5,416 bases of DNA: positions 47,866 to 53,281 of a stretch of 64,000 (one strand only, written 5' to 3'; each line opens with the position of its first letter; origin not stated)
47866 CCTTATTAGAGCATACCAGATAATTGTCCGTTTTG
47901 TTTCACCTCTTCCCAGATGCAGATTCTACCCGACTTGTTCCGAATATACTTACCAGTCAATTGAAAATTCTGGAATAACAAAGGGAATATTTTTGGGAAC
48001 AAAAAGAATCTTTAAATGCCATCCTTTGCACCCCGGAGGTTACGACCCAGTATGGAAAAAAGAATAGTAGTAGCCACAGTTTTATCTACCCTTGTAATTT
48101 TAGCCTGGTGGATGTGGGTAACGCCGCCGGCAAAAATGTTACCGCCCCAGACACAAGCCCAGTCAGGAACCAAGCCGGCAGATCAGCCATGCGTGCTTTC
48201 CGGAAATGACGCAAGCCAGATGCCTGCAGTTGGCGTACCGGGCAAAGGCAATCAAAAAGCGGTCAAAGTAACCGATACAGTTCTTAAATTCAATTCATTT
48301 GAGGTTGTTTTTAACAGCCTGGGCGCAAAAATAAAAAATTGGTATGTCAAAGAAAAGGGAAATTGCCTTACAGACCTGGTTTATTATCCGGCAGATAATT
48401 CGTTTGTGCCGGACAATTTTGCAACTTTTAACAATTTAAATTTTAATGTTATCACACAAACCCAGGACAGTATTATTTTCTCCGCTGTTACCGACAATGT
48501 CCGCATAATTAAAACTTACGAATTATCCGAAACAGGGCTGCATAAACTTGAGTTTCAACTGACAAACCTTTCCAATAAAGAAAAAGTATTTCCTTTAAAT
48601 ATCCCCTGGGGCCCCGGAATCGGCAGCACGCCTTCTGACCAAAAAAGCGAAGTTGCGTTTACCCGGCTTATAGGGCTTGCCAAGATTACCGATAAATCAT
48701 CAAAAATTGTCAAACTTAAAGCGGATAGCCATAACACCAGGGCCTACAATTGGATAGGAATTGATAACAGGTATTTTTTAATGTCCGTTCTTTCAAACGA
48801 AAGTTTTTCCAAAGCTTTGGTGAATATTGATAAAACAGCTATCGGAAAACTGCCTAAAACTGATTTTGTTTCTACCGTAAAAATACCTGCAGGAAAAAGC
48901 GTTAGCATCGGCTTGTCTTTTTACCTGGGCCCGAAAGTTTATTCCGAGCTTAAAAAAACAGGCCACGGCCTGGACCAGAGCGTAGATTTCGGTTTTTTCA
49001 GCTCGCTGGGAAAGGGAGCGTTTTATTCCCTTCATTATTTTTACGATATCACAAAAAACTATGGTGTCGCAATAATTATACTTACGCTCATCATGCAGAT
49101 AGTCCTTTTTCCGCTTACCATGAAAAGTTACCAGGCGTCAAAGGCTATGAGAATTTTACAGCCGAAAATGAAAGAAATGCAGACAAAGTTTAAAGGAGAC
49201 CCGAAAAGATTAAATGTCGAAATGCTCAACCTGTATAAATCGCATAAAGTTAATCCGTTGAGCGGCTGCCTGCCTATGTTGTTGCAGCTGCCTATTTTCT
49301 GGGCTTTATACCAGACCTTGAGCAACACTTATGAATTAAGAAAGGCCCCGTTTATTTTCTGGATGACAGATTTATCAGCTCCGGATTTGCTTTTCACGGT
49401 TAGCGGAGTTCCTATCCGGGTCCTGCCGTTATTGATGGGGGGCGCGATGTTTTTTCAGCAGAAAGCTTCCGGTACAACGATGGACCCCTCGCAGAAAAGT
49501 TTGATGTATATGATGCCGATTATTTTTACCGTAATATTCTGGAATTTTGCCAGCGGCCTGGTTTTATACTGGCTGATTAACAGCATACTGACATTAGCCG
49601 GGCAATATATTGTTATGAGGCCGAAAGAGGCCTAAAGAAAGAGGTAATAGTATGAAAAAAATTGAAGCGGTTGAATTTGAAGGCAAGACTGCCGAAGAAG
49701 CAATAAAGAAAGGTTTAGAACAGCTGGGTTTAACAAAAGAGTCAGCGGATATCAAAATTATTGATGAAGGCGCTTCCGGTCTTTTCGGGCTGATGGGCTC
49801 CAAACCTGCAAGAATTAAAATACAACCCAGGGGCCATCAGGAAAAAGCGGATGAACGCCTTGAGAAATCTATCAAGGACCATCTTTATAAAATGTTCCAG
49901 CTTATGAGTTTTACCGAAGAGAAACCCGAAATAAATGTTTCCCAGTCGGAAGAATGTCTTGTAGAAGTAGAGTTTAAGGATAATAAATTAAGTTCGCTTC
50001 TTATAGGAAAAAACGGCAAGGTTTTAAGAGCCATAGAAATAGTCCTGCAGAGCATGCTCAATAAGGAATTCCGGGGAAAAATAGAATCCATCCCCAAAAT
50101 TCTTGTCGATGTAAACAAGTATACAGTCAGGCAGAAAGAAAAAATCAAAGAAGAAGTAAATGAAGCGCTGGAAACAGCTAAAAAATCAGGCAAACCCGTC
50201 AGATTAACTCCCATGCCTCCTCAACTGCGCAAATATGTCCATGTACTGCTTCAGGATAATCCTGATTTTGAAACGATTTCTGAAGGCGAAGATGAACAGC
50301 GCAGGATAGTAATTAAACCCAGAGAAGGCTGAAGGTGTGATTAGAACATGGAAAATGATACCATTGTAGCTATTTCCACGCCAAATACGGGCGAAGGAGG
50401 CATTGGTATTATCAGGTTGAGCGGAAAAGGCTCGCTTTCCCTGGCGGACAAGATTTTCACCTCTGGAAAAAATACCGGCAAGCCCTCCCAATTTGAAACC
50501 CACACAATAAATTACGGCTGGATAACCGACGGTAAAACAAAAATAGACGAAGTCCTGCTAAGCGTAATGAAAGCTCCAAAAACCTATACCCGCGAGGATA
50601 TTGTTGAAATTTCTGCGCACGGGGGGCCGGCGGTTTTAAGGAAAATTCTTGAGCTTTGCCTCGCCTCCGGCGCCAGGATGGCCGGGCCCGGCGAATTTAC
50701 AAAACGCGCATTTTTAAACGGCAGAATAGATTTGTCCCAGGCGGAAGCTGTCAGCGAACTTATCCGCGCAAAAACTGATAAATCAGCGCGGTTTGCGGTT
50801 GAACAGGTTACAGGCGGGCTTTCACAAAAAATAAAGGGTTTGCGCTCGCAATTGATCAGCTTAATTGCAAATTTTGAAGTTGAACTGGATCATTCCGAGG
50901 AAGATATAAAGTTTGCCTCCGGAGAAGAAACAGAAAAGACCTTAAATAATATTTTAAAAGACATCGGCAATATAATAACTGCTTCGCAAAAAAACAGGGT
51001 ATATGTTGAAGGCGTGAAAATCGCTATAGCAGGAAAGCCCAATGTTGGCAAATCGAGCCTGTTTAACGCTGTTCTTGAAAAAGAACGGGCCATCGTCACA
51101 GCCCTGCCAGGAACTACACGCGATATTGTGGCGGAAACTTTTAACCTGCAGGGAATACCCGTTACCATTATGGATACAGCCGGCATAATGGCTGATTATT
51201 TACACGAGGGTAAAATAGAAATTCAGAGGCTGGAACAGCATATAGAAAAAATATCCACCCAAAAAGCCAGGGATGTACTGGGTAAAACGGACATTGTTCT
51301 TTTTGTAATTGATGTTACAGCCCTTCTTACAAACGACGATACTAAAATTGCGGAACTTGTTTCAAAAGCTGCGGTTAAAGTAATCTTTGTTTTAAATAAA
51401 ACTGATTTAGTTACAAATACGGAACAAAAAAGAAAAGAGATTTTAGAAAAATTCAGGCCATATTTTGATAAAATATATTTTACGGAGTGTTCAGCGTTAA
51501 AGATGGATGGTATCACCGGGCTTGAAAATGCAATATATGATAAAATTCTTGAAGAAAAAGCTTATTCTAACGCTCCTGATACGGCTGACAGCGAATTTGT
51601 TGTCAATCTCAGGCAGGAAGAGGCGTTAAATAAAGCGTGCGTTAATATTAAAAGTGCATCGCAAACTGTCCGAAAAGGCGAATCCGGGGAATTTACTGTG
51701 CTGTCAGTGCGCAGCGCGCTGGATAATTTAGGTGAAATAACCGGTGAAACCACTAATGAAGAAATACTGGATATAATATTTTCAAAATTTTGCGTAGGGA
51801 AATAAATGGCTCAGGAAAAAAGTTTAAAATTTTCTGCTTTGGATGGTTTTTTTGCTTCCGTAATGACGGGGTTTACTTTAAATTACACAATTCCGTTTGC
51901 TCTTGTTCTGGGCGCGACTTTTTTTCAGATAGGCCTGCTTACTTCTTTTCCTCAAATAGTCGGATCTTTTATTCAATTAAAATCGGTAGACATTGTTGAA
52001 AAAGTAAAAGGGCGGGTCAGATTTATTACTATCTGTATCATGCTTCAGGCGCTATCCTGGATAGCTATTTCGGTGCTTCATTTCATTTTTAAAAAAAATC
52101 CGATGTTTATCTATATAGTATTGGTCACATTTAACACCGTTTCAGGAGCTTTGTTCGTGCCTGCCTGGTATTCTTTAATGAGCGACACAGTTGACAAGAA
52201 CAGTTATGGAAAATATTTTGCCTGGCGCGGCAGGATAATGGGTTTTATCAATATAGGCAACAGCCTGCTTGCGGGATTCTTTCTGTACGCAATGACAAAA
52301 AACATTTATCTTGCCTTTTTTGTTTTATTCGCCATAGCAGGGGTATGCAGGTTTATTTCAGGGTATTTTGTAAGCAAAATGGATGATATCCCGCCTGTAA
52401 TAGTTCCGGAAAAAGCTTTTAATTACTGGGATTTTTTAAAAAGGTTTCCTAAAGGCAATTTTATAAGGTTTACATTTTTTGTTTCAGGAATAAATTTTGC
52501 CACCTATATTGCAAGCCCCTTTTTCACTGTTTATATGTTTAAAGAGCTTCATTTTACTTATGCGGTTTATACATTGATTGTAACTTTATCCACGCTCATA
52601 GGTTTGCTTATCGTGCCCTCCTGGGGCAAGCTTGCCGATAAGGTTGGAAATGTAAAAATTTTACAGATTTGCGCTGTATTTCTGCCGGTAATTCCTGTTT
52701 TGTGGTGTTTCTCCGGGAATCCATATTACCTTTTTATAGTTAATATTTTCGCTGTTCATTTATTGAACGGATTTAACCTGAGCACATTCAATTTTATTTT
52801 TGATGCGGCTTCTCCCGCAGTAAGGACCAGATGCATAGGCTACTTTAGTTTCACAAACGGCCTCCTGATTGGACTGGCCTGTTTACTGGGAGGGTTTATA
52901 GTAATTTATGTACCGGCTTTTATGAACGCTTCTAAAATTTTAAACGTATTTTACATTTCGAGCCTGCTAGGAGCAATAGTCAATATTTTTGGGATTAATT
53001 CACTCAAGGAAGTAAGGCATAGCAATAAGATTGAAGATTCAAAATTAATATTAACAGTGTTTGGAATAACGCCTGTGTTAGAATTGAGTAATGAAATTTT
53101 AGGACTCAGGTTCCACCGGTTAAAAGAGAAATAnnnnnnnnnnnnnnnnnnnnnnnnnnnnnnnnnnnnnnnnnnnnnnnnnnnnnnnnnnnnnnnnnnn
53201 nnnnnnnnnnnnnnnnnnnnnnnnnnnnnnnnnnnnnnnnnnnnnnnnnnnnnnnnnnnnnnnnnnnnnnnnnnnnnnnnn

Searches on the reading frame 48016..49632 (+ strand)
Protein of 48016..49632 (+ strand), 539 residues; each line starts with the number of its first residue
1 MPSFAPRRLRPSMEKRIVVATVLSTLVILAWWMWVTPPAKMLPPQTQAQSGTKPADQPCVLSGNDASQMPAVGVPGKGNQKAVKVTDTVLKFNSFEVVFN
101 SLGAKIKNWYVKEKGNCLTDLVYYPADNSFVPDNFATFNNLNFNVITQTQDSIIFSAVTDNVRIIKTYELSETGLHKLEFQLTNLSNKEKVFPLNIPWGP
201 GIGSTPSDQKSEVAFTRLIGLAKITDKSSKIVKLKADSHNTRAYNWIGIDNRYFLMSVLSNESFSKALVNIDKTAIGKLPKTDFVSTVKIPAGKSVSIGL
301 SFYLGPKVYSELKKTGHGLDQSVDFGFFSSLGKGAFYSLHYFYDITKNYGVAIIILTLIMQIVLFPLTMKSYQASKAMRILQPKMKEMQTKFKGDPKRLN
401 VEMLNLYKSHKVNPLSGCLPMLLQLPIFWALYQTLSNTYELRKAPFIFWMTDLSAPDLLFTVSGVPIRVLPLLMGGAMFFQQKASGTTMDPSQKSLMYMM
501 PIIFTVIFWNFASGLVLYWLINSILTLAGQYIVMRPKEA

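Call 85: search_protein_families(library=pfam, proteins=[window:48016-49632:+], max_evalue=0.00001)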
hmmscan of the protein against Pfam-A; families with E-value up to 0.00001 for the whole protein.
window:48016-49632:+ (539 aa): 2 families
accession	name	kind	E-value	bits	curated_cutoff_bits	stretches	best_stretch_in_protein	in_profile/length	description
PF02096.25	60KD_IMP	-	2e-58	197.4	35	1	349-535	1-163/163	60Kd inner membrane protein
PF14849.12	YidC_periplas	-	1.4e-17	65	24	1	148-334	85-279/283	YidC periplasmic domain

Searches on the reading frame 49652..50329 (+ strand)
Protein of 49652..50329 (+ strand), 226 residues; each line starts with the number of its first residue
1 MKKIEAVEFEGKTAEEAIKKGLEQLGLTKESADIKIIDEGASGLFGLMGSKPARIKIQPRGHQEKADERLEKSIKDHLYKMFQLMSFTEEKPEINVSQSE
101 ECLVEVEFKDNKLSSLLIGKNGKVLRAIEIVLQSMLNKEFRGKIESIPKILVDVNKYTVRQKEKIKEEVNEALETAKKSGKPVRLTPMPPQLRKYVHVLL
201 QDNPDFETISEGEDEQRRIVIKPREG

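Call 86: search_protein_families(library=pfam, proteins=[window:49652-50329:+], max_evalue=0.00001)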
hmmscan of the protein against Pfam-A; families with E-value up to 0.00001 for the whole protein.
window:49652-50329:+ (226 aa): 3 families
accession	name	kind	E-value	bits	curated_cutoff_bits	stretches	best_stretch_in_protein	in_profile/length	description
PF14804.11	Jag_N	-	6.3e-19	68.6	25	1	9-58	1-49/50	Jag N-terminus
PF01424.28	R3H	-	9.3e-14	51.7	26.8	1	166-223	4-60/60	R3H domain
PF13083.13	KH_KhpA-B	-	8.3e-06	26.1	32.1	0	84-139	10-65/73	KhpA/KhpB, KH domain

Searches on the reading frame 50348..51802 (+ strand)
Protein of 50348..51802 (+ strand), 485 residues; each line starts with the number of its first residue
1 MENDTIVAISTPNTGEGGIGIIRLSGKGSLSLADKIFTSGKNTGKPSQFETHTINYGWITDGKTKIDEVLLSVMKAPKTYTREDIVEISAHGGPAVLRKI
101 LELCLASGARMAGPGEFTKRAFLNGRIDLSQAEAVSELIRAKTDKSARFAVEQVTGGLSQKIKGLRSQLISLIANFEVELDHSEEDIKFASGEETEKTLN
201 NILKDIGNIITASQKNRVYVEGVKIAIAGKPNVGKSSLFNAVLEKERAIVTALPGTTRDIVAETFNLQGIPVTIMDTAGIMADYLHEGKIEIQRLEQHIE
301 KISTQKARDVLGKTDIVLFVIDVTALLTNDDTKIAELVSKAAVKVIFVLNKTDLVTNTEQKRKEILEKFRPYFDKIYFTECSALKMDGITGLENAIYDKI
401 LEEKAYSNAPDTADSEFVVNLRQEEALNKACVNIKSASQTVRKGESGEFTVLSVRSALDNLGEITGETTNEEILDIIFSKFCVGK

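Call 86: search_protein_families(library=pfam, proteins=[window:50348-51802:+], max_evalue=0.00001)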
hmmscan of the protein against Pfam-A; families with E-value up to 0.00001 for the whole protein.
window:50348-51802:+ (485 aa): 6 families
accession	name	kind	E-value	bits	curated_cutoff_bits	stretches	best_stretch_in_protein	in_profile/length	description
PF12631.12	MnmE_helical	-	9.7e-51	173.3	40.1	1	129-482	1-211/211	MnmE helical domain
PF10396.14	TrmE_N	-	1.6e-42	144.8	29.8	1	5-126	1-117/117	GTP-binding protein TrmE N-terminus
PF01926.29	MMR_HSR1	-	2e-25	89.5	21.9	1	224-351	1-113/113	50S ribosome-binding GTPase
PF02421.24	FeoB_N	-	8e-10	38.9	27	1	224-360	2-123/156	Ferrous iron transport protein B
PF00009.33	GTP_EFTU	-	1e-07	32.2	26.5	0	311-399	90-185/188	Elongation factor Tu GTP binding domain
PF00350.29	Dynamin_N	-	4.7e-06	27.2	27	0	264-351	95-167/168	Dynamin family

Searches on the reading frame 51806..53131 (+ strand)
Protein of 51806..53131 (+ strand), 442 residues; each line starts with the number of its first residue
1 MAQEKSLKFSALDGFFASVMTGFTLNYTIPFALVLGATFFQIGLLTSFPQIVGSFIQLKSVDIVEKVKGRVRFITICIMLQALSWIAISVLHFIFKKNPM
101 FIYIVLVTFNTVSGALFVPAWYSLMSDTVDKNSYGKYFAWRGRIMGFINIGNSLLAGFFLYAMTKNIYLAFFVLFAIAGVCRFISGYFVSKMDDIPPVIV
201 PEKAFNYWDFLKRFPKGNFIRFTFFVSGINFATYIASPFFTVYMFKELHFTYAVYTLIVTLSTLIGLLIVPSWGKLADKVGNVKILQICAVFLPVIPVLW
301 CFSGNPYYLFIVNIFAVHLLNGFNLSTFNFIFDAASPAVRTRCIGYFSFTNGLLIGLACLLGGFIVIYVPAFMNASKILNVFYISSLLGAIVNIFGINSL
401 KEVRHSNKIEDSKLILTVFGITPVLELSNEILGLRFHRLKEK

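Call 86: search_protein_families(library=pfam, proteins=[window:51806-53131:+], max_evalue=0.00001)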
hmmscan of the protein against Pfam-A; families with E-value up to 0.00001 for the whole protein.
window:51806-53131:+ (442 aa): 1 family
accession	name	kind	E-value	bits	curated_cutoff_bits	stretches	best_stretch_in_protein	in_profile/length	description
PF07690.21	MFS_1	-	7.7e-22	78.1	33.4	2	230-395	9-167/347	Major Facilitator Superfamily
